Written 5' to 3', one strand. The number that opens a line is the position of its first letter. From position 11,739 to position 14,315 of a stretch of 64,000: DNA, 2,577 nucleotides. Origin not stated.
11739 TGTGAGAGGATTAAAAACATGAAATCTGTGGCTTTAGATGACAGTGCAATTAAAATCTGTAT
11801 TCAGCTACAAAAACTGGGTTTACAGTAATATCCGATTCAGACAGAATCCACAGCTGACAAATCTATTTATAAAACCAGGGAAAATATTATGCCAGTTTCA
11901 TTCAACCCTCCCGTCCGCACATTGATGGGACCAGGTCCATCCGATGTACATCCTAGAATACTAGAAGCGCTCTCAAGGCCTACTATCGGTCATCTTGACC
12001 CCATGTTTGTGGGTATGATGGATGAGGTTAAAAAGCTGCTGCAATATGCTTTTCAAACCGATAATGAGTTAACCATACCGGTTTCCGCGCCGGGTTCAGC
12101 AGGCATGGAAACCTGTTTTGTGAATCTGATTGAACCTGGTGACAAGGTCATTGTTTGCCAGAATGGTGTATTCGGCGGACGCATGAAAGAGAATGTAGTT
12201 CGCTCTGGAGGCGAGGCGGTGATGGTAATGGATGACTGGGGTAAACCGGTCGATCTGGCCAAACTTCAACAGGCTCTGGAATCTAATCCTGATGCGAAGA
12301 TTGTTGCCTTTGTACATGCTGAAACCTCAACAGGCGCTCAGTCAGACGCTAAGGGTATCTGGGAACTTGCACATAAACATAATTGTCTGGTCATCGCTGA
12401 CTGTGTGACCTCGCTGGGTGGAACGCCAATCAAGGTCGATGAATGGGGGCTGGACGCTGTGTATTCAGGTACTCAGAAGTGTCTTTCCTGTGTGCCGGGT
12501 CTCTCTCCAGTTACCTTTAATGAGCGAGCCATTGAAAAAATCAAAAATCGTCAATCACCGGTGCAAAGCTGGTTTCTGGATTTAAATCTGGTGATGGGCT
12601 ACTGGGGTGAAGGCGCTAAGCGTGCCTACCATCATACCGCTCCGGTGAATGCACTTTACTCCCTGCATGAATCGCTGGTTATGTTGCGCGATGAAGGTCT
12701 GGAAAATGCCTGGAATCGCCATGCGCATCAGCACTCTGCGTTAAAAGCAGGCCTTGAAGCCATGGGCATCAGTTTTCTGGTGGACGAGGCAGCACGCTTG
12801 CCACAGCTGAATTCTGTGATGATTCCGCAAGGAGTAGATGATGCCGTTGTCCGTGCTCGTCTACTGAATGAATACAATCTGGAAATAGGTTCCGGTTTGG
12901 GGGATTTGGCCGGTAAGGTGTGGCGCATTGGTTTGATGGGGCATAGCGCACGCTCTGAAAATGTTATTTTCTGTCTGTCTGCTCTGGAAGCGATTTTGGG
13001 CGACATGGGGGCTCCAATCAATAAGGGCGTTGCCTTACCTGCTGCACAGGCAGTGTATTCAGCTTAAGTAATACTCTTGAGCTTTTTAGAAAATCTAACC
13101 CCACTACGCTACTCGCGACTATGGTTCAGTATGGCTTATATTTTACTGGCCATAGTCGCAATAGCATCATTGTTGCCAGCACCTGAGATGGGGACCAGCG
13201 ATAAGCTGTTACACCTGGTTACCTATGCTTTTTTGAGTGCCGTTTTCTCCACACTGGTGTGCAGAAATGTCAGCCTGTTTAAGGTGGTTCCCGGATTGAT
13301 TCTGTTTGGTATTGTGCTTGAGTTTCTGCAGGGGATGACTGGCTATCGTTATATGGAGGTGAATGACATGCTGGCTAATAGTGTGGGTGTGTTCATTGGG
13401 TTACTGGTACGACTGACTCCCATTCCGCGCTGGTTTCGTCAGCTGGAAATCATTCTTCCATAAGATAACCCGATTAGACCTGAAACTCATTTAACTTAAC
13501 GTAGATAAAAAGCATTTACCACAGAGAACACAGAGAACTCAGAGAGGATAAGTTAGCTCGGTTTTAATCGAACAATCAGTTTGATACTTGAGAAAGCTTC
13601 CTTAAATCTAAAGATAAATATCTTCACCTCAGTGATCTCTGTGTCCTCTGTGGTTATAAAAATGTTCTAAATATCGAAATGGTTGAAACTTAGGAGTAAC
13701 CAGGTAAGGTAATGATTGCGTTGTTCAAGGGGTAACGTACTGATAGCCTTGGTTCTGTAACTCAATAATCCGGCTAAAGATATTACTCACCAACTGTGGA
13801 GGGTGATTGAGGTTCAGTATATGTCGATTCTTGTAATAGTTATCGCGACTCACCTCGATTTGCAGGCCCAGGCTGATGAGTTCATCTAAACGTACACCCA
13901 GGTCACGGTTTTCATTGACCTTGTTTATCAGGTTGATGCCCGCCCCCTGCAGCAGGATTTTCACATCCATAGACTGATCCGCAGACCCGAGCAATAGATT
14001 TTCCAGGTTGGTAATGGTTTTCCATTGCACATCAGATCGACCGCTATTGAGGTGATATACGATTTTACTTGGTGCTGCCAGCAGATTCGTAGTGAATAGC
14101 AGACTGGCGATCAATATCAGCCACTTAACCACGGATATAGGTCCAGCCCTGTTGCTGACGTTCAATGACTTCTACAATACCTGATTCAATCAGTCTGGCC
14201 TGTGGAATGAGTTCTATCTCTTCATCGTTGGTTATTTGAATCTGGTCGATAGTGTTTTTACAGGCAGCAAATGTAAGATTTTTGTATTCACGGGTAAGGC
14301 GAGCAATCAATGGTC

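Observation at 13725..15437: Candidate new signalling system: ECF sigma controlled by an anti-sigma with a periplasmic DsrE sulfur-relay sensor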

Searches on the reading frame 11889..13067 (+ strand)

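Call 18: search_protein_families(library=pfam, proteins=[window:11889-13067:+], max_evalue=0.01)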
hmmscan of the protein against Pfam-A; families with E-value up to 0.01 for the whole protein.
window:11889-13067:+ (392 aa): 4 families
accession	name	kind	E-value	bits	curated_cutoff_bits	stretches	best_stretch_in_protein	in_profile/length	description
PF00266.25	Aminotran_5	-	5e-24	85.4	21.5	1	35-336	36-338/371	Aminotransferase class-V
PF01053.26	Cys_Met_Meta_PP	-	2.6e-05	23.4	27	1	67-197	74-198/381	Cys/Met metabolism PLP-dependent enzyme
PF00155.27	Aminotran_1_2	-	0.0005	19.8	19.7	1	50-171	54-185/361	Aminotransferase class I and II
PF01041.23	DegT_DnrJ_EryC1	-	0.002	17.9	19.8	1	81-178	61-152/360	DegT/DnrJ/EryC1/StrS aminotransferase family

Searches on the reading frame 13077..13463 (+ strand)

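Call 18: search_protein_families(library=pfam, proteins=[window:13077-13463:+], max_evalue=0.01)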
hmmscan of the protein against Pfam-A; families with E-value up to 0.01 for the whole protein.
window:13077-13463:+ (128 aa): 1 family
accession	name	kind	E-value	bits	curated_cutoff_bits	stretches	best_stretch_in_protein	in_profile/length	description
PF04892.17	VanZ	-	2e-08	35.4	30.1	1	35-111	55-121/126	VanZ like family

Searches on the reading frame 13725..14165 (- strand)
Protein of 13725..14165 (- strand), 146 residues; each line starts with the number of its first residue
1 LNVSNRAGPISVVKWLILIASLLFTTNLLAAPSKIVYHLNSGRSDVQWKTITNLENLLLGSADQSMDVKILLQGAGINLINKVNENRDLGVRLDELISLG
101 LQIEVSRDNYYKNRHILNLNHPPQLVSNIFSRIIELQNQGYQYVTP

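Call 3: search_protein_families(library=pfam, proteins=[window:13725-14165:-], max_evalue=1)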
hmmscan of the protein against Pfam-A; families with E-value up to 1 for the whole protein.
window:13725-14165:- (146 aa): 1 family
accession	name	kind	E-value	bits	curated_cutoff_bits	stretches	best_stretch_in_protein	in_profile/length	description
PF02635.20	DsrE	-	0.053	14.1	22.7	1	62-146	28-116/116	DsrE/DsrF-like family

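Call 4: search_protein_families(library=ncbifam, proteins=[window:13725-14165:-], max_evalue=1)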
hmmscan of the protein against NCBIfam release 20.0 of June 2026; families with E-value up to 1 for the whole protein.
window:13725-14165:- (146 aa): 0 families

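Call 52: search_solved_structures(query=window:13725-14132:-, max_evalue=10, show_alignments=2)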
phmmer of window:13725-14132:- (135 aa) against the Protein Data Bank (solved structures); distinct sequences matched with E-value up to 10: 2.
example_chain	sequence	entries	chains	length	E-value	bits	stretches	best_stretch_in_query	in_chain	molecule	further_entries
3uep_A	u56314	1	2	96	0.47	13.8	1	21-94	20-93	YscQ-C, type III secretion protein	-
2gre_A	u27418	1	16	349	1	12.7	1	71-106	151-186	Deblocking aminopeptidase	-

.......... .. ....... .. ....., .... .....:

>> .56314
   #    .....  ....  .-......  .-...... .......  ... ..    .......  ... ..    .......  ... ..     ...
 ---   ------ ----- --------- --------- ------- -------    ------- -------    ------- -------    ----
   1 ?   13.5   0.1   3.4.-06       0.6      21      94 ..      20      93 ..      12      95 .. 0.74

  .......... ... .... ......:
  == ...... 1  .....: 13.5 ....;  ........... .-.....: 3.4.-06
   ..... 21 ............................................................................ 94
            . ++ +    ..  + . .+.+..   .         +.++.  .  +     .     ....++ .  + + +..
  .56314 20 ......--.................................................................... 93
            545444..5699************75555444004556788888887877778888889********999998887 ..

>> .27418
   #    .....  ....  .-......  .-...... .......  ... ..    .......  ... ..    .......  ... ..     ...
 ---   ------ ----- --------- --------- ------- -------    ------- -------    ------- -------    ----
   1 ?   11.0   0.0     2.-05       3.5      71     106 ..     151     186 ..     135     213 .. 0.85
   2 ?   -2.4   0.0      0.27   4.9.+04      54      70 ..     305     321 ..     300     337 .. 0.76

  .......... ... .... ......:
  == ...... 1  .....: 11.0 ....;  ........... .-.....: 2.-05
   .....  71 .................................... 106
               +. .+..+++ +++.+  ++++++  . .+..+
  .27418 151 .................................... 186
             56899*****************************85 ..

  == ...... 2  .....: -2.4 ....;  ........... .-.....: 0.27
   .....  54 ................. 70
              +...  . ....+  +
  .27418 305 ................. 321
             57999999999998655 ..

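Call 54: find_homologous_proteins(query=window:13725-14132:-, max_evalue=0.001)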
Query window:13725-14132:- (135 aa): 24 proteins with E <= 0.001 among 47 candidates.
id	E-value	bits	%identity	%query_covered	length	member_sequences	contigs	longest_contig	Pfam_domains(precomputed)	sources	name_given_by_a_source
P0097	1.8e-80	285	100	100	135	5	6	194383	-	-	-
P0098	4.3e-78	277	96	100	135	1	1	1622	-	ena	-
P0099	8.4e-76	270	93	100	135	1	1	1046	-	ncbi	-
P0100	4.3e-74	265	92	100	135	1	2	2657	-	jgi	jgi:intracellular sulfur oxidation DsrE/DsrF family protein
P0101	4.5e-73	261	90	100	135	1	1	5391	-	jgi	jgi:intracellular sulfur oxidation DsrE/DsrF family protein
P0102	9.5e-72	257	88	100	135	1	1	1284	-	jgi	-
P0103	1.1e-71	257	89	100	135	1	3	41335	-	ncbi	-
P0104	1.7e-71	256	89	100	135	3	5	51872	-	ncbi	-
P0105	1.2e-70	253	87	100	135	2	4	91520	-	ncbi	-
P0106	1.0e-68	247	85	100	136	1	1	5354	-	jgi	jgi:intracellular sulfur oxidation DsrE/DsrF family protein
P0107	1.1e-68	247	85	100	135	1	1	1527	-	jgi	jgi:intracellular sulfur oxidation DsrE/DsrF family protein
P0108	1.2e-65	237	81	100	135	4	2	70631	-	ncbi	-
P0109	3.2e-65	236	85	93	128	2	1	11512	-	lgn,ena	-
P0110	1.3e-62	227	77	100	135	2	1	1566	-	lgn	-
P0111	1.5e-62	227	77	100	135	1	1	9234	-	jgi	jgi:intracellular sulfur oxidation DsrE/DsrF family protein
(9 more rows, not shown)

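Call 66: predict_structure(alignment_id=A3)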
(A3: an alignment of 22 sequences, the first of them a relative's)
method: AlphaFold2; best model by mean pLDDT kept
length: 135 residues; sequences in the alignment: 22
mean_pLDDT: 88.2   pTM: 0.78
mean pLDDT of the five models: 88.2, 87.4, 87.1, 87.0, 87.0
residues with pLDDT >= 90: 98; 70-90: 16; 50-70: 21; < 50: 0
segments of 3 or more residues with pLDDT < 50: none
pLDDT, mean of each block of 10 residues (from residue 1): 66 58 92 95 89 83 96 93 94 97 93 96 96 83
secondary structure, 60 per line:
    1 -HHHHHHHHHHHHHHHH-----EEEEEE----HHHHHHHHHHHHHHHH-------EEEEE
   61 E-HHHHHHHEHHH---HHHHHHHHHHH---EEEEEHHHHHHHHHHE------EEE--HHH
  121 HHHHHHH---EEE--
elements in order: H2-17 E23-28 H33-48 E56-61 H63-69 H77-87 E91-95 H96-105 E113-115 H118-127 E131-133

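Call 72: fold_search(model_id=the predicted structure, library=pdb)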
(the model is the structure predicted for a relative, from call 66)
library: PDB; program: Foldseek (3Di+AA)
matches with E <= 10: 854; with E <= 0.001: 7
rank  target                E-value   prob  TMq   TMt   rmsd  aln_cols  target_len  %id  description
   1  1l1s                  5.2e-06  1.00  0.67  0.80   2.6       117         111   18  Structure of Protein of Unknown Function MTH1491 from Methanobacterium thermoautotrophicum (released 2002-05-29)
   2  8uja_A                9.5e-06  1.00  0.60  0.73   3.0       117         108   17  T33-fn10 - Designed Tetrahedral Protein Cage Using Fragment-based Hydrogen Bond Networks (released 2024-03-06)
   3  2pd2_A                4.0e-05  1.00  0.60  0.72   3.1       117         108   15  Crystal structure of (ST0148) conserved hypothetical from Sulfolobus Tokodaii Strain7 (released 2007-10-02)
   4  2hy5_A                2.8e-04  1.00  0.57  0.59   4.4       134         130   14  Crystal structure of DsrEFH (released 2006-09-19)
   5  3mc3                  3.0e-04  1.00  0.62  0.68   3.4       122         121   13  Crystal structure of DsrE/DsrF-like family protein (NP_342589.1) from SULFOLOBUS SOLFATARICUS at 1.49 A resolution (released 2010-05-19)
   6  2fb6                  4.5e-04  1.00  0.65  0.74   3.4       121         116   16  Structure of Conserved Protein of Unknown Function BT1422 from Bacteroides thetaiotaomicron (released 2006-01-24)
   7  2hy5_B                4.5e-04  1.00  0.61  0.62   4.1       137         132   17  Crystal structure of DsrEFH (released 2006-09-19)
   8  1jx7_A                3.6e-03  1.00  0.66  0.75   3.1       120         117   13  Crystal structure of ychN protein from E.coli (released 2002-09-07)
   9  3pnx_A                5.4e-03  1.00  0.61  0.53   5.1       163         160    8  Crystal structure of a putative sulfurtransferase dsrE (Swol_2425) from Syntrophomonas wolfei str. Goettingen at 1.92  (released 2010-12-15)
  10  3pnx_B                7.9e-03  1.00  0.59  0.52   5.0       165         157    9  Crystal structure of a putative sulfurtransferase dsrE (Swol_2425) from Syntrophomonas wolfei str. Goettingen at 1.92  (released 2010-12-15)
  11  2d1p_C                9.1e-03  1.00  0.50  0.65   3.8       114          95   14  crystal structure of heterohexameric TusBCD proteins, which are crucial for the tRNA modification (released 2006-02-28)
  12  2hy5_C                1.2e-02  0.98  0.44  0.55   5.3       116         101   14  Crystal structure of DsrEFH (released 2006-09-19)
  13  1og0_C                3.8e-02  0.16  0.19  0.09   9.0        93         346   19  CRYSTAL STRUCTURE OF THE MUTANT G226S OF THE TYROSINE-REGULATED 3-DEOXY-D-ARABINO-HEPTULOSONATE-7-PHOSPHATE SYNTHASE F (released 2004-04-30)
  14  1of8_A                4.1e-02  0.20  0.20  0.10   8.8        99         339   17  double complex of the tyrosine sensitive DAHP Synthase from S. cerevisiae with Co2+, PEP and the E4P analogoue G3P (released 2004-04-08)
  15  1ofq_B                6.0e-02  0.18  0.21  0.10   8.6        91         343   21  CRYSTAL STRUCTURE OF THE TYROSINE-REGULATED 3-DEOXY-D-ARABINO-HEPTULOSONATE-7-PHOSPHATE SYNTHASE FROM SACCHAROMYCES CE (released 2004-04-15)
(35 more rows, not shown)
